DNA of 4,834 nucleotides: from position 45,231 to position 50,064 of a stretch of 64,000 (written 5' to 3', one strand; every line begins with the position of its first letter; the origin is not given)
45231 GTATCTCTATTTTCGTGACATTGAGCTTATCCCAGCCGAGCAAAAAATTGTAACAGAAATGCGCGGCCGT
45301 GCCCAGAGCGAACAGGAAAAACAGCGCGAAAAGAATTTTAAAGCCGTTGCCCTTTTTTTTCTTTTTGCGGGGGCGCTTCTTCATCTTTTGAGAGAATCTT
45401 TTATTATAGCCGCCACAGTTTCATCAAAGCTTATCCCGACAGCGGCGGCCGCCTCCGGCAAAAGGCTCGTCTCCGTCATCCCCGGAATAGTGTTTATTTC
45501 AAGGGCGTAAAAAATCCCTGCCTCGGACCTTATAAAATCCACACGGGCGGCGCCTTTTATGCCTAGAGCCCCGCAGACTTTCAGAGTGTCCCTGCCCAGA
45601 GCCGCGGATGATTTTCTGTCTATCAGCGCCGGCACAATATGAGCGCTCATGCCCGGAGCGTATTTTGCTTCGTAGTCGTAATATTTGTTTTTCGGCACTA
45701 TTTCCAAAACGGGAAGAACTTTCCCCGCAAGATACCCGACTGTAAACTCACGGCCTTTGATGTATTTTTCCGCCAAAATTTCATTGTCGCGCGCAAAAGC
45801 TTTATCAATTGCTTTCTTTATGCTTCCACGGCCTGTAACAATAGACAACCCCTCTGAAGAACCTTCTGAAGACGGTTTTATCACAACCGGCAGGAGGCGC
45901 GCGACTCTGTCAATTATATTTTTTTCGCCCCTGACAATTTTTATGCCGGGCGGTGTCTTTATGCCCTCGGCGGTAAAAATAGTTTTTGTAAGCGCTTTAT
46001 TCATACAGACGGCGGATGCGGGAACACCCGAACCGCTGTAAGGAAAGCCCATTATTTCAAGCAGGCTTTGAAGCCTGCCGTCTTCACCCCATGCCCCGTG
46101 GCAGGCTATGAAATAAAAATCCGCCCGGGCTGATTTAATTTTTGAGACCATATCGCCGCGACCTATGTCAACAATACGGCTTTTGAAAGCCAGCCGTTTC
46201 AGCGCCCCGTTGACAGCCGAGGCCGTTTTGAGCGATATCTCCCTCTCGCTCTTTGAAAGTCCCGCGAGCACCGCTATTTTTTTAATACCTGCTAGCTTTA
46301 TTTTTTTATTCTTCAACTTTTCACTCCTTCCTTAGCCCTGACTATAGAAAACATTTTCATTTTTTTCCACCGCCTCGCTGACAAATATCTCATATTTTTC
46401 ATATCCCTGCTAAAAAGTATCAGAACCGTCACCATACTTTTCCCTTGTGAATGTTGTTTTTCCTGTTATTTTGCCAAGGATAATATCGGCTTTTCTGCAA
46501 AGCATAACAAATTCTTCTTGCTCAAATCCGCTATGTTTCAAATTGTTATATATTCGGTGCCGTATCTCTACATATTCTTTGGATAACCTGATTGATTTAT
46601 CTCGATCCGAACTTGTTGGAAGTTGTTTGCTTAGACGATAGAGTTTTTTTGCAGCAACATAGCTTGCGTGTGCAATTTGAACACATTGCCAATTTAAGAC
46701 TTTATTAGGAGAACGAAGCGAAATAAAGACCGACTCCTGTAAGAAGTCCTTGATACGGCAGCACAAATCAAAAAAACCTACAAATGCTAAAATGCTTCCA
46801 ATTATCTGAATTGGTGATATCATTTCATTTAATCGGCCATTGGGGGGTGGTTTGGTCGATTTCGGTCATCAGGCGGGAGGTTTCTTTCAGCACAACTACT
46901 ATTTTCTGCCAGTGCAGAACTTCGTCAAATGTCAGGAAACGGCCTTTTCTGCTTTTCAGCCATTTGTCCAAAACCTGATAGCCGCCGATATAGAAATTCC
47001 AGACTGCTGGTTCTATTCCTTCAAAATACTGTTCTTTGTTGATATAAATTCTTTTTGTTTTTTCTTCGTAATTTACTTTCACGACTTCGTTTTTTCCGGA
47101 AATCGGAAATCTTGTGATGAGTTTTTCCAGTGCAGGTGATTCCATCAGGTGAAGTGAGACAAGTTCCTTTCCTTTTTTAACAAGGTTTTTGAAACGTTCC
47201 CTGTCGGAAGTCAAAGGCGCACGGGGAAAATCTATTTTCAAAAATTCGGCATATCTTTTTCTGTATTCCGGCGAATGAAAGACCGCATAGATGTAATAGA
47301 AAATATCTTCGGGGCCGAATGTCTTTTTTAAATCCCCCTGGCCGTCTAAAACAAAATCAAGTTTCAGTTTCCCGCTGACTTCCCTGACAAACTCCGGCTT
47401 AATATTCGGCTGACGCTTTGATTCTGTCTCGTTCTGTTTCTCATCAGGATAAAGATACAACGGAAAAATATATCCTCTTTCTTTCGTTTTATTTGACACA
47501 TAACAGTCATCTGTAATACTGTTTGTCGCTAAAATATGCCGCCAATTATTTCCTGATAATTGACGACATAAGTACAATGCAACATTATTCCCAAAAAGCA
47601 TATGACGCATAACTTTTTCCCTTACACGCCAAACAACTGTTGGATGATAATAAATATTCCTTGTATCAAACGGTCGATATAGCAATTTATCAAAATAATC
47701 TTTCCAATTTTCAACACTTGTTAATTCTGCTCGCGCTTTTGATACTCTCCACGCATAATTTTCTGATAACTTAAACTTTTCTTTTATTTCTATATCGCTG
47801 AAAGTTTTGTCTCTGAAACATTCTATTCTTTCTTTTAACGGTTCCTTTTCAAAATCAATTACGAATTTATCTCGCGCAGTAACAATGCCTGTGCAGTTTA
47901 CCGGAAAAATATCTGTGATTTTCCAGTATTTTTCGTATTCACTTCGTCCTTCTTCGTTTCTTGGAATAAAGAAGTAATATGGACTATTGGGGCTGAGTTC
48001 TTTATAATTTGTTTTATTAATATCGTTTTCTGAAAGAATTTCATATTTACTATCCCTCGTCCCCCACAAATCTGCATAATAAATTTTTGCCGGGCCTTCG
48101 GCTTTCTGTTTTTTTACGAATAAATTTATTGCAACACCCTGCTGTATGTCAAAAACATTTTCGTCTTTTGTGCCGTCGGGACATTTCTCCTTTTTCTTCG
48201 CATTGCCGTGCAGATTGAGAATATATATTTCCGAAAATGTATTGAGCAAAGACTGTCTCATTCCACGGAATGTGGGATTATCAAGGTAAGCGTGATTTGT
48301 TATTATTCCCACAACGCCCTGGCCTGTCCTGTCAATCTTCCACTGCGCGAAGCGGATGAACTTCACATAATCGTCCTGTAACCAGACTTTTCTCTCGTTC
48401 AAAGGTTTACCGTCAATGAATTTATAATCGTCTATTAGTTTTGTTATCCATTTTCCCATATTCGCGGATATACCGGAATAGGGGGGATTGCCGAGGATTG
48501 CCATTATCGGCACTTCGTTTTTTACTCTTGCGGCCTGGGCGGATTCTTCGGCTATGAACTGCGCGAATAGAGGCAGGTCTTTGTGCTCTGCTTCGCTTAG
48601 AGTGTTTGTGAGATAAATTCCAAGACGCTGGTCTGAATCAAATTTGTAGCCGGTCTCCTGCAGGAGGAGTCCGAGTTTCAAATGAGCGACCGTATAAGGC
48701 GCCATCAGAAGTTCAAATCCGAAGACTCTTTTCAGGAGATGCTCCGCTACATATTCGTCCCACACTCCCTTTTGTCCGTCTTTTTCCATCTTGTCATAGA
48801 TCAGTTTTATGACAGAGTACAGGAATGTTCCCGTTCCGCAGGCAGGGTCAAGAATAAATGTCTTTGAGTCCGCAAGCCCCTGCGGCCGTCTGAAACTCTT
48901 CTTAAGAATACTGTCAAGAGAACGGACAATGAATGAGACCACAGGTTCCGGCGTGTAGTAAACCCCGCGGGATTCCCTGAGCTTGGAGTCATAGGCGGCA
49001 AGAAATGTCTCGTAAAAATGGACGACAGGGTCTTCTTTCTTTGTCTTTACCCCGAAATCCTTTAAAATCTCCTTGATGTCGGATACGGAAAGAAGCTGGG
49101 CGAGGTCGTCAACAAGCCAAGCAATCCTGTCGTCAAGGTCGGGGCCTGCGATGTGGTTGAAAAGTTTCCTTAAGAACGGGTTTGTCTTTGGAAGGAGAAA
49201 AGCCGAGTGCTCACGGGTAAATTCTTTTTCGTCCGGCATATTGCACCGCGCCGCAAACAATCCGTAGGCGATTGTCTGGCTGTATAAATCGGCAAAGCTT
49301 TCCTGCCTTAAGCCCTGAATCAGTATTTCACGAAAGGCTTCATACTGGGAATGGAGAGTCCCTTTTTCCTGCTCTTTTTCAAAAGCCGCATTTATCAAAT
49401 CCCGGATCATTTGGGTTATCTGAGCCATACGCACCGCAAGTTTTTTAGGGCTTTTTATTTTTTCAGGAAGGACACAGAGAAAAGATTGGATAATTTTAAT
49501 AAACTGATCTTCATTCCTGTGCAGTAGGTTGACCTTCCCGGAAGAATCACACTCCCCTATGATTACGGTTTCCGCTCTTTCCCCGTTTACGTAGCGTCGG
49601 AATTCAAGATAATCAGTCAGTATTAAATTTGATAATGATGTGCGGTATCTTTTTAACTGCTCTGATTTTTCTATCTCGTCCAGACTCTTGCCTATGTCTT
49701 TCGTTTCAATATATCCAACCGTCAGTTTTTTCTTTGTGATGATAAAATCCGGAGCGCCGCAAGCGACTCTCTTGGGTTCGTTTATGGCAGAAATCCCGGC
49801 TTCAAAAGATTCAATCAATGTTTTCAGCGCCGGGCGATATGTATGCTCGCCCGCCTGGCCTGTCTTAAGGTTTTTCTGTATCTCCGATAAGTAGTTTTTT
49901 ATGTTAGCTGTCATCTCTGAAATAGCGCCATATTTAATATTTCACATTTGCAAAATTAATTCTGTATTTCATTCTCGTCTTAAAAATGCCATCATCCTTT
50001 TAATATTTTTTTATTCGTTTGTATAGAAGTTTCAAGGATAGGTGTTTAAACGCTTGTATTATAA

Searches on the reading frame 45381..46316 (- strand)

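Call 16: search_protein_families(library=pfam, proteins=[window:45381-46316:-], max_evalue=0.1)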
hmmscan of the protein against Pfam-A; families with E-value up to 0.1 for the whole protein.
window:45381-46316:- (311 aa): 6 families
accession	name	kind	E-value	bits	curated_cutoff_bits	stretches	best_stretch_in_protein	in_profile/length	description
PF07478.18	Dala_Dala_lig_C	-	3.2e-45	154.6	24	1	141-305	36-203/204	D-ala D-ala ligase C-terminus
PF01820.27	Dala_Dala_lig_N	-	2.3e-15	57.6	34.6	2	61-96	86-121/121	D-ala D-ala ligase N-terminus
PF02786.22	CPSase_L_D2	-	3.2e-07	30.5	19.8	1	114-276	9-178/211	Carbamoyl-phosphate synthase L chain, ATP binding domain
PF02655.19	ATP-grasp_3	-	1.8e-06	28.6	23.2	1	104-276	1-155/160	ATP-grasp domain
PF13535.11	ATP-grasp_4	-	4.5e-06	26.8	27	1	142-277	3-151/160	ATP-grasp domain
PF10941.13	DUF2620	-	0.083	13.5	25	0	55-92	34-69/115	Protein of unknown function DUF2620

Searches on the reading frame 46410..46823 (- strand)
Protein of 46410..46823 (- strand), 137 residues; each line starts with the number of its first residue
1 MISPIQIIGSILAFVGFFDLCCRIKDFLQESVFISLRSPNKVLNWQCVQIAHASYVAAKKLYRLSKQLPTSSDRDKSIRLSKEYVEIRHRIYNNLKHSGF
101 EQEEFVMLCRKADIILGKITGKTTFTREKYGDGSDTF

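Call 16: search_protein_families(library=pfam, proteins=[window:46410-46823:-], max_evalue=0.1)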
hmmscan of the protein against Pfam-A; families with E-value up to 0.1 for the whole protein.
window:46410-46823:- (137 aa): 1 family
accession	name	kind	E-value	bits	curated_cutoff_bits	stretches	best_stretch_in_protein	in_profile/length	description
PF17593.7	DUF5490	-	0.032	14.7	27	1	79-106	6-33/62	Family of unknown function (DUF5490)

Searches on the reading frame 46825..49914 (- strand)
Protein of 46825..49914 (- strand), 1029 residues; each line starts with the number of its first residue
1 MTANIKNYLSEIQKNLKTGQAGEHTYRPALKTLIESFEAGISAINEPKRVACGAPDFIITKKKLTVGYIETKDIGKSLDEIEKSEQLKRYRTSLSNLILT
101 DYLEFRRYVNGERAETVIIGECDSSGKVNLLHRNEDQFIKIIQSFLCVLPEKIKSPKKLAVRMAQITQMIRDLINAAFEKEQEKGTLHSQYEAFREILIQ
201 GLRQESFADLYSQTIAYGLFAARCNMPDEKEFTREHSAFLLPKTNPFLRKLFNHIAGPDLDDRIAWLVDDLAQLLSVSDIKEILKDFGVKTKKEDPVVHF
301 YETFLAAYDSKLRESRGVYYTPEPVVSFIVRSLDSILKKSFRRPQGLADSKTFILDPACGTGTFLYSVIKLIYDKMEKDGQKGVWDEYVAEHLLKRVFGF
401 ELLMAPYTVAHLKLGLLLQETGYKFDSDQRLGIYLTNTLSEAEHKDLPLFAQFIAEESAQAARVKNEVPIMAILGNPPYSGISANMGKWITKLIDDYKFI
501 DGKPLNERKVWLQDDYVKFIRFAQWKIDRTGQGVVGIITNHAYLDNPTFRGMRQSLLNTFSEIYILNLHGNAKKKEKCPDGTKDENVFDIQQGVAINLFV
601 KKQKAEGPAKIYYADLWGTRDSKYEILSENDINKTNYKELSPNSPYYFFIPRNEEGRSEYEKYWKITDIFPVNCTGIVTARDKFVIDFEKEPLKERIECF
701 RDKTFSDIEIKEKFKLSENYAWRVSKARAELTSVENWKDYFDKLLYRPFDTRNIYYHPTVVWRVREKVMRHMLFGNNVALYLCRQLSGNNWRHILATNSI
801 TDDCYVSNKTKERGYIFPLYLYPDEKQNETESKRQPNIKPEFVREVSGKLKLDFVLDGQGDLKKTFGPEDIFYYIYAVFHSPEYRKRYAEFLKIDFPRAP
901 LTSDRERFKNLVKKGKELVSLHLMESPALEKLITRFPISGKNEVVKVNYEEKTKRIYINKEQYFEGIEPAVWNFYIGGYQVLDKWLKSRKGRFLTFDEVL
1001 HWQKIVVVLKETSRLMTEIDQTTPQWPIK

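Call 3: search_protein_families(library=pfam, proteins=[window:46825-49914:-], max_evalue=1)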
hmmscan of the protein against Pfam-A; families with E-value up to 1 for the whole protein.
window:46825-49914:- (1029 aa): 5 families
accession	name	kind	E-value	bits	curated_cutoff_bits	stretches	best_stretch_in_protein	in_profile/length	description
PF18135.7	Type_ISP_C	-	1.3e-94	317.5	25.9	1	668-1017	1-341/342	Type ISP C-terminal specificity domain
PF02384.22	N6_Mtase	-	5.5e-14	52.6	20.4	1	294-523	3-169/311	N-6 DNA Methylase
PF20473.4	MmeI_Mtase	-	0.00026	20.7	27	1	352-484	21-150/259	MmeI, DNA-methyltransferase domain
PF07669.17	Eco57I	-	0.00034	21.2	25.3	1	409-568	13-165/171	Eco57I restriction-modification methylase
PF01170.24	UPF0020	-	0.011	15.8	22.3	0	351-365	29-43/197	RMKL-like, methyltransferase domain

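Call 4: search_protein_families(library=padloc, proteins=[window:46825-49914:-], max_evalue=1)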
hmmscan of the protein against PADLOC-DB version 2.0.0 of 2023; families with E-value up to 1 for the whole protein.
window:46825-49914:- (1029 aa): 30 families (the best 25 are shown)
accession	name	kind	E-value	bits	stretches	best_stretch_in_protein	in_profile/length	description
PDLC03610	REase_MTase_IIG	-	0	1059.9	2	506-1021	556-1074/1096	Type IIG restriction enzyme-methyltransferase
PDLC03631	REase_MTase_IIG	-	1.6e-120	401.8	1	5-990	4-987/1086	Type IIG restriction enzyme-methyltransferase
PDLC03597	REase_MTase_IIG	-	4e-66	221.5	1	286-949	850-1526/1646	Type IIG restriction enzyme-methyltransferase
PDLC03051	REase_MTase_I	-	1.2e-60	202.9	1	293-924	841-1471/1591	Type I restriction enzyme-methyltransferase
PDLC03621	REase_MTase_IIG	-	1.2e-44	150.7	1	297-1002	284-973/1024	Type IIG restriction enzyme-methyltransferase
PDLC03335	MTase_II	-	1.6e-11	41.6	1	278-561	45-277/607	Type II methyltransferase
PDLC03630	REase_MTase_IIG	-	1.7e-11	40.7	1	297-409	354-459/1100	Type IIG restriction enzyme-methyltransferase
PDLC04134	mad2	-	3.7e-11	40.5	1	54-619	41-462/492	mads_2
PDLC03338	MTase_II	-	1.4e-08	32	1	305-408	118-209/604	Type II methyltransferase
PDLC03021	MTase_I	-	1.7e-08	31.7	1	290-412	139-243/491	Type I methyltransferase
PDLC03025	MTase_I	-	4.5e-08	30.2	1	291-414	138-239/569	Type I methyltransferase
PDLC03030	MTase_I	-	2e-06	24.5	1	311-411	324-415/670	Type I methyltransferase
PDLC03035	MTase_I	-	5e-06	23.3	1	280-374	135-218/653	Type I methyltransferase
PDLC03226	MTase_II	-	6.8e-06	23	2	313-371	13-64/579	Type II methyltransferase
PDLC03026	MTase_I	-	1e-05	22.9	1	290-442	116-247/487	Type I methyltransferase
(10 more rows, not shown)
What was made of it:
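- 46410..49914 (-): Context, not part of the module: Type IIG RM gene (46825-49914) plus a 137-aa ORF (46410-46823). This is a separate insertion of about 3.9 kb between the pair and ddl. Calls 3 and 4 (PADLOC REase_MTase_IIG, 1060 bits).
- Checked: The pair lies 221 nt upstream of the Type IIG RM gene (46825-49914; calls 3, 4).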
